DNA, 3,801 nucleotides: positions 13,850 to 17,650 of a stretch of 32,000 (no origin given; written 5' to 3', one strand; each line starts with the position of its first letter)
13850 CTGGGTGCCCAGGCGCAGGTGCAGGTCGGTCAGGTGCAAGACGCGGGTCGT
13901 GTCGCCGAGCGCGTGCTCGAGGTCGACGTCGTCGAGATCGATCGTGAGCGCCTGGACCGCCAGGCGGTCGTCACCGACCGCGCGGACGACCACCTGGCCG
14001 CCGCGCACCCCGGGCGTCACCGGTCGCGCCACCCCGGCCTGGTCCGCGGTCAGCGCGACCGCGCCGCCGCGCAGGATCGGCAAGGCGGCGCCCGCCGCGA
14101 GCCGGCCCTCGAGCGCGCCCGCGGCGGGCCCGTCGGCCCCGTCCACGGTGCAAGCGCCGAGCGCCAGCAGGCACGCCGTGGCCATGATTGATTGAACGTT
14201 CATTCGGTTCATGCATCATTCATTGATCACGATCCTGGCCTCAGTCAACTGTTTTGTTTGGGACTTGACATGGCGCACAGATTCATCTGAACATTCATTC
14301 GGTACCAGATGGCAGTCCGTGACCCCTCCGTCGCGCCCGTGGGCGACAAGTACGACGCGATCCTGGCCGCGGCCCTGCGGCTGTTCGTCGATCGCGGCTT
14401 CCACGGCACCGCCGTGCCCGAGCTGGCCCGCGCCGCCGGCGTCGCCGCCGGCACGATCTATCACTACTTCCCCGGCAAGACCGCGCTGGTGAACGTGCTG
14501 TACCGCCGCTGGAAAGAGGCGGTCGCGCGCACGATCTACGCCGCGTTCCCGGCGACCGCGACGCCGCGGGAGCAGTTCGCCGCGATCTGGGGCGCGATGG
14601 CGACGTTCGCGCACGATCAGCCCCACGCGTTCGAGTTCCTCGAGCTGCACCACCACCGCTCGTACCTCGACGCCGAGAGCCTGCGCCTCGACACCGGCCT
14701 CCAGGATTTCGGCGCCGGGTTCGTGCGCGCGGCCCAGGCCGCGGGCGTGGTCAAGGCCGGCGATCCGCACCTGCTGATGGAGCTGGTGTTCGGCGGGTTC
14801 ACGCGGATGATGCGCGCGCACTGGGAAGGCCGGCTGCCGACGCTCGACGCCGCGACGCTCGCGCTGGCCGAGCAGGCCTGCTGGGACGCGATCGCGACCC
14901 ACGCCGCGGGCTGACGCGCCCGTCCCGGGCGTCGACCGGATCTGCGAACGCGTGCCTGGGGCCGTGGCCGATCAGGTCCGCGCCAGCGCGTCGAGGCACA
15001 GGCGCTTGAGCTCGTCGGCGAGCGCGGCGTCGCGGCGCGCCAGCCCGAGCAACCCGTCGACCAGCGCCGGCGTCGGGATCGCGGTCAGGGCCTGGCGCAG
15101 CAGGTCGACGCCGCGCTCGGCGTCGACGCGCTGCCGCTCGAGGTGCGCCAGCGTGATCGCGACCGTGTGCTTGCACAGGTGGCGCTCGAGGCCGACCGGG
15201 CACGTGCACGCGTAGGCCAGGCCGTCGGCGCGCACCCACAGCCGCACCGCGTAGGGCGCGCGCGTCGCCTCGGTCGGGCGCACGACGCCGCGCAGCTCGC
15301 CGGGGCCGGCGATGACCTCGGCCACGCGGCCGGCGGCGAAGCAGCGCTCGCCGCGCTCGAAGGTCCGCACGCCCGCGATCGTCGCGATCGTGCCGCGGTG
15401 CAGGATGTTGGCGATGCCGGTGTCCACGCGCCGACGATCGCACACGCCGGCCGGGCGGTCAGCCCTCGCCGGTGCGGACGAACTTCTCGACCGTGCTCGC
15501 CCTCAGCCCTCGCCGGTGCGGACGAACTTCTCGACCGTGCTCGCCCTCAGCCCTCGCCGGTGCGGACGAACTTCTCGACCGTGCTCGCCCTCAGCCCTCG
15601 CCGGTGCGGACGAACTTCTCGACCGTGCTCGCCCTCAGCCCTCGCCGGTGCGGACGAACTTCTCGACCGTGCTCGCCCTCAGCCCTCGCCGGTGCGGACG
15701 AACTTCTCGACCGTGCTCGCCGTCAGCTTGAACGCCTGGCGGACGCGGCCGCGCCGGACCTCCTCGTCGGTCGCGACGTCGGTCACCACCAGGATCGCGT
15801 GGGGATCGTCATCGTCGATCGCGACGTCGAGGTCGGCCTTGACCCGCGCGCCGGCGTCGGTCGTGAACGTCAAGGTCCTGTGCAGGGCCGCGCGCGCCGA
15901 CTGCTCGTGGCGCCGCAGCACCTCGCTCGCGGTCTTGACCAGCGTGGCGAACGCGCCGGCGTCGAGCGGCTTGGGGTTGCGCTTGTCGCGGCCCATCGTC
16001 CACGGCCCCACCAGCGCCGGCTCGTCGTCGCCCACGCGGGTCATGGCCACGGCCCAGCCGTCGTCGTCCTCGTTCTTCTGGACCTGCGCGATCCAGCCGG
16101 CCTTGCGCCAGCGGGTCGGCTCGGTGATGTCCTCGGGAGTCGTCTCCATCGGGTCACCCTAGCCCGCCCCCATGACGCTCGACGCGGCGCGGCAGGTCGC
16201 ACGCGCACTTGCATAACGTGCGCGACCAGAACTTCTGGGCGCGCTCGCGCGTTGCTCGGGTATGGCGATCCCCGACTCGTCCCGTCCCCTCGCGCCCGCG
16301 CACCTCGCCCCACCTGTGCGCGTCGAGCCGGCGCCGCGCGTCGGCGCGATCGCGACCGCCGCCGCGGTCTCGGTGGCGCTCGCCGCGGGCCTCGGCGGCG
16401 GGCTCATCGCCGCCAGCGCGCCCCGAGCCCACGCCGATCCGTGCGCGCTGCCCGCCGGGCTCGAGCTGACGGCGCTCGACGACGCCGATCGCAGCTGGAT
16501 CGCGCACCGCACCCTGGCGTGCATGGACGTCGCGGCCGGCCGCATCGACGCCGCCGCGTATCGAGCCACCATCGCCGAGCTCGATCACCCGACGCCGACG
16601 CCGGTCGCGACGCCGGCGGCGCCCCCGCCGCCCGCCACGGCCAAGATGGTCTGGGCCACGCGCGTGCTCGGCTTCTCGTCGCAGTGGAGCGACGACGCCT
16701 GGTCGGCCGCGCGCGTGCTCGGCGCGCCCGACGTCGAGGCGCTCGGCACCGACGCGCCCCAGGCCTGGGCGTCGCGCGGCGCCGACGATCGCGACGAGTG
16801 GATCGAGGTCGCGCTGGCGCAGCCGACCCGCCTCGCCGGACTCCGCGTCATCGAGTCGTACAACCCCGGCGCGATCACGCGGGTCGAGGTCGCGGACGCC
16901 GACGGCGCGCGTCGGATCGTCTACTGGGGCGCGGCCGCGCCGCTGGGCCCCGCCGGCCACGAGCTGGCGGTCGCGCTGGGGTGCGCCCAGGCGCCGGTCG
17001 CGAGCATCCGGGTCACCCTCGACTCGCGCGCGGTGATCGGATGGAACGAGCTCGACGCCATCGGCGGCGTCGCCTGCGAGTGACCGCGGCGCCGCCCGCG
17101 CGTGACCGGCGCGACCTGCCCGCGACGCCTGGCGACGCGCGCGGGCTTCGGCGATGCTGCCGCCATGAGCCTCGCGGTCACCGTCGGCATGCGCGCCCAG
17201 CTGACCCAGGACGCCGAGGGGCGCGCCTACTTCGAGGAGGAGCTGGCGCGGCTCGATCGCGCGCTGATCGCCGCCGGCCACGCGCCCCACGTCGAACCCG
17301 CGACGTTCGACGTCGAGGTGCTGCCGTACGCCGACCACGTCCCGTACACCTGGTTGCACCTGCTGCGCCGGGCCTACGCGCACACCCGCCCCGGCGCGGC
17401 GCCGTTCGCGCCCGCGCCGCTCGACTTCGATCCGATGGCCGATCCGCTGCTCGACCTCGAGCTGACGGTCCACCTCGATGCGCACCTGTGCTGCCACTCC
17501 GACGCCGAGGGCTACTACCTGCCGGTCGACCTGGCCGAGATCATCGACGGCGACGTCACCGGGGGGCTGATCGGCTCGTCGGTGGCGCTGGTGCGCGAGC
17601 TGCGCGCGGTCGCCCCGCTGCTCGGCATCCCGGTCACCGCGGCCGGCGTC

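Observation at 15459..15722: Six 44-bp copies of a gene end, five base-perfect, ending 13 nt upstream of a SWIM zinc-finger gene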

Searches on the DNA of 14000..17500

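Call 46: search_rna_families(source=window, start=14000, end=17500, threshold=evalue, max_evalue=1)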
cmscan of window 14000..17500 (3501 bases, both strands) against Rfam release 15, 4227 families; matches with E-value up to 1: 0.
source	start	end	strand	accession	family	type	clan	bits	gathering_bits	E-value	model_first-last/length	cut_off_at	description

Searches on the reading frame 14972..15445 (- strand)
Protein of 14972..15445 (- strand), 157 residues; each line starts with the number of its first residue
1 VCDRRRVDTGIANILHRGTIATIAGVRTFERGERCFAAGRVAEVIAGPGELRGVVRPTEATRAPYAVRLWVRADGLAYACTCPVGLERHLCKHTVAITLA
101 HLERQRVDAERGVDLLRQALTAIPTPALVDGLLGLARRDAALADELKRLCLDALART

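Call 7: search_protein_families(library=pfam, proteins=[window:14972-15445:-], max_evalue=0.01)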
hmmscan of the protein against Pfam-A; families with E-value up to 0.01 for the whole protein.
window:14972-15445:- (157 aa): 1 family
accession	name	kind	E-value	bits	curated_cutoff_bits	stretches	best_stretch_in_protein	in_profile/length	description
PF04434.22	SWIM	-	0.0084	16.1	19.6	0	75-100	10-36/38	SWIM zinc finger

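Call 30: search_protein_families(library=ncbifam, proteins=[window:14972-15445:-], max_evalue=0.01)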
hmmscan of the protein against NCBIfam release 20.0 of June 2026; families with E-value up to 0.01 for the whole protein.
window:14972-15445:- (157 aa): 0 families

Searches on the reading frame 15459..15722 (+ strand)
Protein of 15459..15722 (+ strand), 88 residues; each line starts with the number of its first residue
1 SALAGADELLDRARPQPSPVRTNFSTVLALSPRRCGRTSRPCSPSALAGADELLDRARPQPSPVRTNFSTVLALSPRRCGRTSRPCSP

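Call 44: find_homologous_proteins(query=window:15459-15722:+, max_evalue=0.001)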
Query window:15459-15722:+: 1144 candidates shared short words with the query, none scored E <= 0.001.
